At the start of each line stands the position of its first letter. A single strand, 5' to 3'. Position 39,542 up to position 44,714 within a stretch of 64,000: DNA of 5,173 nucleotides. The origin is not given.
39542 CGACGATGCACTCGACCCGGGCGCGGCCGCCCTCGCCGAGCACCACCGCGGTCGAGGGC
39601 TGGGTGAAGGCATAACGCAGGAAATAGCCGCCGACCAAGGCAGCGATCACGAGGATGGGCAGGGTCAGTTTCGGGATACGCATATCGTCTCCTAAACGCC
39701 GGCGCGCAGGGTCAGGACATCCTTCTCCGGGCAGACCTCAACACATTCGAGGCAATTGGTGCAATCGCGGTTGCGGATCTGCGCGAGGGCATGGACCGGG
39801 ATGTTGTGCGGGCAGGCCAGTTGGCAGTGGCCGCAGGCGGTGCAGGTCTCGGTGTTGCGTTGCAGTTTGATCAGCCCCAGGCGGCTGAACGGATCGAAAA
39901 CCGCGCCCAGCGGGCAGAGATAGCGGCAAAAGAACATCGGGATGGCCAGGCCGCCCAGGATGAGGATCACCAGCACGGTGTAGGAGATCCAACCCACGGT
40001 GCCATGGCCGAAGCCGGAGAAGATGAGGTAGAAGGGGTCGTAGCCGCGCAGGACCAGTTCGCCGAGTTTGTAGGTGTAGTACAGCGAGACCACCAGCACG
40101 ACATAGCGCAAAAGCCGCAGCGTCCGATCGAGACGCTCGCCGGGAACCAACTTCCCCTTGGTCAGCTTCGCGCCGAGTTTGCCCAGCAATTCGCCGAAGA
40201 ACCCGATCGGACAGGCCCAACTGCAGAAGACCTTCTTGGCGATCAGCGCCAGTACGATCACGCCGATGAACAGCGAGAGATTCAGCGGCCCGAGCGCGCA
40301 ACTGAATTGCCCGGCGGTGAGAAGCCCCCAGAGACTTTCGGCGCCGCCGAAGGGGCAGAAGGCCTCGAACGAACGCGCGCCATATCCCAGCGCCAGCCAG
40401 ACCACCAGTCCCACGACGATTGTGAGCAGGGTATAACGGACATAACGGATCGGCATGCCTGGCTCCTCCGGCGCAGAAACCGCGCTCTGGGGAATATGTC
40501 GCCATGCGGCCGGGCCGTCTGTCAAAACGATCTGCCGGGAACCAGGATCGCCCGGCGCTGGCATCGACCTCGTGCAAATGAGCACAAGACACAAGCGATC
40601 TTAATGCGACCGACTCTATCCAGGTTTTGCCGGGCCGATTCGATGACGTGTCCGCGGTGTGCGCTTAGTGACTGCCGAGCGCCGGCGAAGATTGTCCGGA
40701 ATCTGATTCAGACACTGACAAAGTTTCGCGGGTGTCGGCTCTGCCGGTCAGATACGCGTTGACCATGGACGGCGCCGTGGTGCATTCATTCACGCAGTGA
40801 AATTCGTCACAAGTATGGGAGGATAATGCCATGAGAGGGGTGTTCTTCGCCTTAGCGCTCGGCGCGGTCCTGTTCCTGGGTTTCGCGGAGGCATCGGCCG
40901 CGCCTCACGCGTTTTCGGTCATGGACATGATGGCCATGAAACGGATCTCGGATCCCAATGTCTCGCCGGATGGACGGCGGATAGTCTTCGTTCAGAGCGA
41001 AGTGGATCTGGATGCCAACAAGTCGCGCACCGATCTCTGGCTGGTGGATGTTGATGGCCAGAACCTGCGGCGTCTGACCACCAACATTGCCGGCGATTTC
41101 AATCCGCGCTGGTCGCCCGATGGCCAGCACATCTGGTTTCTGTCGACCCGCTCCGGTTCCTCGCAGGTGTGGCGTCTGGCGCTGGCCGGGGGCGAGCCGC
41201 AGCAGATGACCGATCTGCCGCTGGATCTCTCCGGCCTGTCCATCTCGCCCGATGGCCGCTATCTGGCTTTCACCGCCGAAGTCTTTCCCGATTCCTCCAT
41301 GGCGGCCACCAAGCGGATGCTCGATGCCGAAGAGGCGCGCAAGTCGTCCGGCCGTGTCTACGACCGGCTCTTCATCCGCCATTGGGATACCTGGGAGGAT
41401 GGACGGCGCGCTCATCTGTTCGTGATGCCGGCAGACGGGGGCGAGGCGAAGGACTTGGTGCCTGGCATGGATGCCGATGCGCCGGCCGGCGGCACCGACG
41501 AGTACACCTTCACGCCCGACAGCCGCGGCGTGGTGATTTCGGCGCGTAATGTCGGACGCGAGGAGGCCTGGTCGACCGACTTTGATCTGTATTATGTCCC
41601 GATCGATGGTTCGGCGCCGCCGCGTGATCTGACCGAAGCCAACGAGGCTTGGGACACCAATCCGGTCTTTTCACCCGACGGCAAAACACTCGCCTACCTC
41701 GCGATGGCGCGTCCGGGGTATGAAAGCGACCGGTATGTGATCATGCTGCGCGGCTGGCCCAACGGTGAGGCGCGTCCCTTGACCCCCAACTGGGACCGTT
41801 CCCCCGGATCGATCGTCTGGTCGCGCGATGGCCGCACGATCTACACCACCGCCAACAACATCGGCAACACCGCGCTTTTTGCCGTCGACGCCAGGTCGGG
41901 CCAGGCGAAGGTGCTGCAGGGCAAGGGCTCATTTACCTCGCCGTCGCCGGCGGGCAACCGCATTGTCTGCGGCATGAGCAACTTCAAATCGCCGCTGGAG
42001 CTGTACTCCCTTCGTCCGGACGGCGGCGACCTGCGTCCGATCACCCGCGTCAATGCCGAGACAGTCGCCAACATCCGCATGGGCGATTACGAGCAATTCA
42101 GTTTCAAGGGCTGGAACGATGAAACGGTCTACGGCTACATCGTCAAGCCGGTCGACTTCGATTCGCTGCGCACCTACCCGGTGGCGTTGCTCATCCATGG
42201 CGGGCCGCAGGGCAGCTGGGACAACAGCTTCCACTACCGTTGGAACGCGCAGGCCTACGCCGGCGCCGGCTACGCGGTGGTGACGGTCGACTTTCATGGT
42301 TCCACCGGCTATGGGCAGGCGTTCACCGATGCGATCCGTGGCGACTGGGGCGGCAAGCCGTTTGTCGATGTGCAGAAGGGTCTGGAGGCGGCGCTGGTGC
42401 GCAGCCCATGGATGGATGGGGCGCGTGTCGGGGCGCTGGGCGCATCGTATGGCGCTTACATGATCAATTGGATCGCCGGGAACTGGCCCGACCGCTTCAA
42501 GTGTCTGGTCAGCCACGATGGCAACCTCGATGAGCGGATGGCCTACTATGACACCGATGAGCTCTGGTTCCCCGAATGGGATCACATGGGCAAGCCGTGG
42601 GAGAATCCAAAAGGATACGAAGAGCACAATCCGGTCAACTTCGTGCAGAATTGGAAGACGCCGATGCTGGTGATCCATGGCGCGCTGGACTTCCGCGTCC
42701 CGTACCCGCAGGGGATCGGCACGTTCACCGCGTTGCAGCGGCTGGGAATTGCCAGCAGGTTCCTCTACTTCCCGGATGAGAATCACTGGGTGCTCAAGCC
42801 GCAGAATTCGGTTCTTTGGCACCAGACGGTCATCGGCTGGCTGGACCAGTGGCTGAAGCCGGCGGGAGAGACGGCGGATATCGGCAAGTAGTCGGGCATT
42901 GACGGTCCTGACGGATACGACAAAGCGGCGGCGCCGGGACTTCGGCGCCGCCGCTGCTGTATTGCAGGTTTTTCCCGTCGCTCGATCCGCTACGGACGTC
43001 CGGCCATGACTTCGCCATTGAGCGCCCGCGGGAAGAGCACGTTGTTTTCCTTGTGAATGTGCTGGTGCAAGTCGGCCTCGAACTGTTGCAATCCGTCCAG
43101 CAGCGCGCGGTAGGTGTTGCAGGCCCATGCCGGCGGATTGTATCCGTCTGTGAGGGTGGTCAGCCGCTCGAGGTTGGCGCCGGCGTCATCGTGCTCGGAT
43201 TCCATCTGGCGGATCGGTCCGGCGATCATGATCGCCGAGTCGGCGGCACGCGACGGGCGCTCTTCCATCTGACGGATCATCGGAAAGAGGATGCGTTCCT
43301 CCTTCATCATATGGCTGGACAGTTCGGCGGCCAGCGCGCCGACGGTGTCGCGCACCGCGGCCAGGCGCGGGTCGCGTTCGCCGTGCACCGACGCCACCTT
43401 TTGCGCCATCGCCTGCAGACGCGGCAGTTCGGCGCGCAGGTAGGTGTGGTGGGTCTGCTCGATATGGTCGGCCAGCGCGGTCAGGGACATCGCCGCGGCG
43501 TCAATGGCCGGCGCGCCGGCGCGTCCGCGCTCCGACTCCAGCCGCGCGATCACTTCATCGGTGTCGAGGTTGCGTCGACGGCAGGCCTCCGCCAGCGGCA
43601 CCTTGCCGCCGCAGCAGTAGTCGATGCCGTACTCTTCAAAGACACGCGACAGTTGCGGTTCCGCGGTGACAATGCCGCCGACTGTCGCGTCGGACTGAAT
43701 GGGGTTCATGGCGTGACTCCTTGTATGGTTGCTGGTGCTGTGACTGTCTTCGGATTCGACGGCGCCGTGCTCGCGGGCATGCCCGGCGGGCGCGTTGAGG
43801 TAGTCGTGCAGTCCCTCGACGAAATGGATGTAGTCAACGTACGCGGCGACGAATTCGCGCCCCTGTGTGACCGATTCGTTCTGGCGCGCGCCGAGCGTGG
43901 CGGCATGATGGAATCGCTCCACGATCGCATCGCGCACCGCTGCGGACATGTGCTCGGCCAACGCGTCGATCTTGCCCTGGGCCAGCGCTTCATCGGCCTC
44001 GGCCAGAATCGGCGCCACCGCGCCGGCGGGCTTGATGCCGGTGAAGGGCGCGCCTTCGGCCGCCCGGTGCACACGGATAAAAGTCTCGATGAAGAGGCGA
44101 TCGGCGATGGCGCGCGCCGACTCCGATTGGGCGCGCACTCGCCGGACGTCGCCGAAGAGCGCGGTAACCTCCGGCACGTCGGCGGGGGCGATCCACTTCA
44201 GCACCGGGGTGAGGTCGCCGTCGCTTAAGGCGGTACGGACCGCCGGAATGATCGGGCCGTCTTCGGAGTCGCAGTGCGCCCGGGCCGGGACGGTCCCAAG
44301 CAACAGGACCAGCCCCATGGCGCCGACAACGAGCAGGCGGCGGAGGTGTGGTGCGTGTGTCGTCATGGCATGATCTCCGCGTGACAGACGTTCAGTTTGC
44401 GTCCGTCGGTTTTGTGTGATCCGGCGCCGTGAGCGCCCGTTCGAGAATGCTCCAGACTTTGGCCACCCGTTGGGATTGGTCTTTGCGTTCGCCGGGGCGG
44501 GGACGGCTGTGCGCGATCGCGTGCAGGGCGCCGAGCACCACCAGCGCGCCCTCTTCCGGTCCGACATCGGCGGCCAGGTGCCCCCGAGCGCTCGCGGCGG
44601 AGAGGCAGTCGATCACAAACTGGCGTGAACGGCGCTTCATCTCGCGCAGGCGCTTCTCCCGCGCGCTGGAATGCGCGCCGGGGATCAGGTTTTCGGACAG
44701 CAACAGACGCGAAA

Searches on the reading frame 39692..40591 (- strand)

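Call 16: search_protein_families(library=pfam, proteins=[window:39692-40591:-], max_evalue=0.01)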
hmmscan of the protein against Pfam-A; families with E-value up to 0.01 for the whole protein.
window:39692-40591:- (299 aa): 12 families
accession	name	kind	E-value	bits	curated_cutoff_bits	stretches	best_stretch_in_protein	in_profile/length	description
PF12801.12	Fer4_5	-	3.9e-17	62.4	22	2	101-143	2-44/48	4Fe-4S binding domain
PF13237.11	Fer4_10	-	2.2e-08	34.3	25.5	1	243-288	2-53/53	4Fe-4S dicluster domain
PF00037.32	Fer4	-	6.8e-08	32.5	21.1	2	245-264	3-22/24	4Fe-4S binding domain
PF12838.12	Fer4_7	-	5.6e-07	30.4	27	2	222-264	8-52/52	4Fe-4S dicluster domain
PF13187.11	Fer4_9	-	1.2e-06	28.9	27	2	250-290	2-50/52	4Fe-4S dicluster domain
PF12837.12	Fer4_6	-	5.5e-06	26.5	25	2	245-264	4-23/24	4Fe-4S binding domain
PF12797.12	Fer4_2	-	7.3e-05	22.9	24.5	1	246-261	6-21/22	4Fe-4S binding domain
PF14697.11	Fer4_21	-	0.00037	21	35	1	247-294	5-58/59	4Fe-4S dicluster domain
PF13484.11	Fer4_16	-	0.0015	19.7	30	0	246-263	49-66/66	4Fe-4S double cluster binding domain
PF12798.12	Fer4_3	-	0.0018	19.4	27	0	277-289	1-13/15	4Fe-4S binding domain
PF13746.11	Fer4_18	-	0.002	18.7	27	1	244-288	55-96/114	4Fe-4S dicluster domain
PF13183.11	Fer4_8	-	0.0033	18.4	27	0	244-264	48-68/68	4Fe-4S dicluster domain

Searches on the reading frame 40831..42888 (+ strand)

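Call 16: search_protein_families(library=pfam, proteins=[window:40831-42888:+], max_evalue=0.01)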
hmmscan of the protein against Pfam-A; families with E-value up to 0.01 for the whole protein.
window:40831-42888:+ (686 aa): 9 families
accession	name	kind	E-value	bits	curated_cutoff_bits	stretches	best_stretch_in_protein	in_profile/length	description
PF00326.27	Peptidase_S9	-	3.1e-63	213.5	22.6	1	468-676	2-211/213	Prolyl oligopeptidase family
PF07676.18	PD40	-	3.2e-23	81.5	20.9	2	80-115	2-38/38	WD40-like Beta Propeller Repeat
PF20434.5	BD-FAE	-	1.2e-07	31.9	26.8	1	581-628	160-208/215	BD-FAE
PF02129.25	Peptidase_S15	-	4e-07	30.4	23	1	468-577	36-142/262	X-Pro dipeptidyl-peptidase (S15 family)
PF08450.18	SGL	-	4.4e-06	26.9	26.3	1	13-142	63-188/246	SMP-30/Gluconolactonase/LRE-like region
PF00561.26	Abhydrolase_1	-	7e-06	26.3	25.8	1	453-580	4-117/245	alpha/beta hydrolase fold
PF00930.27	DPPIV_N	-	0.00022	20.5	22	0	69-146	262-344/354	Dipeptidyl peptidase IV (DPP IV) N-terminal region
PF02897.21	Peptidase_S9_N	-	0.0045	16.2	24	0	280-340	131-187/414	Prolyl oligopeptidase, N-terminal beta-propeller domain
PF25174.1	Beta-prop_THOC3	-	0.0095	15.4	305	0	44-148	96-189/272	THOC3 beta-propeller domain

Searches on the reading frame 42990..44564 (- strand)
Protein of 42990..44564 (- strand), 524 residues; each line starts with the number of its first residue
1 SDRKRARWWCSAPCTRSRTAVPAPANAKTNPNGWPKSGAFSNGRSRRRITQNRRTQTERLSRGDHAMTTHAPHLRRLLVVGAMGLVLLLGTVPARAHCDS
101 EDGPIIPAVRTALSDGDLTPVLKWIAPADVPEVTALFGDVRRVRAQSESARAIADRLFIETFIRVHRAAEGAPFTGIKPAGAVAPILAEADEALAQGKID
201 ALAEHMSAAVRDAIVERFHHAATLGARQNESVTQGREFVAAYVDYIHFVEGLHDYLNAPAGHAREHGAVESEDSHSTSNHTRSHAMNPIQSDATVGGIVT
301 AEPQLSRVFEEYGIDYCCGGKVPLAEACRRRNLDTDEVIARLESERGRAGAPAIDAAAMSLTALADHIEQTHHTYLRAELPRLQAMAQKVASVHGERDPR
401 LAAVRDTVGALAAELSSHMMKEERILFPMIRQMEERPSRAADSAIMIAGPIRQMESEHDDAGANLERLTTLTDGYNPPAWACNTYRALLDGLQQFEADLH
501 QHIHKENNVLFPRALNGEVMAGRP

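Call 16: search_protein_families(library=pfam, proteins=[window:42990-44564:-], max_evalue=0.01)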
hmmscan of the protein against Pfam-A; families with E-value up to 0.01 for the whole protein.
window:42990-44564:- (524 aa): 3 families
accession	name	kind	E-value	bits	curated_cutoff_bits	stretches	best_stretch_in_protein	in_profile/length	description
PF20046.4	DUF6448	-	6.1e-49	166.2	27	1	102-248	1-147/147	Family of unknown function (DUF6448)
PF01814.28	Hemerythrin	-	4.2e-24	85.9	25.3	1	370-514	7-127/127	Hemerythrin HHE cation binding domain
PF04405.19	ScdA_N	-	4.1e-22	78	32.5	1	292-344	2-54/56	Domain of Unknown function (DUF542)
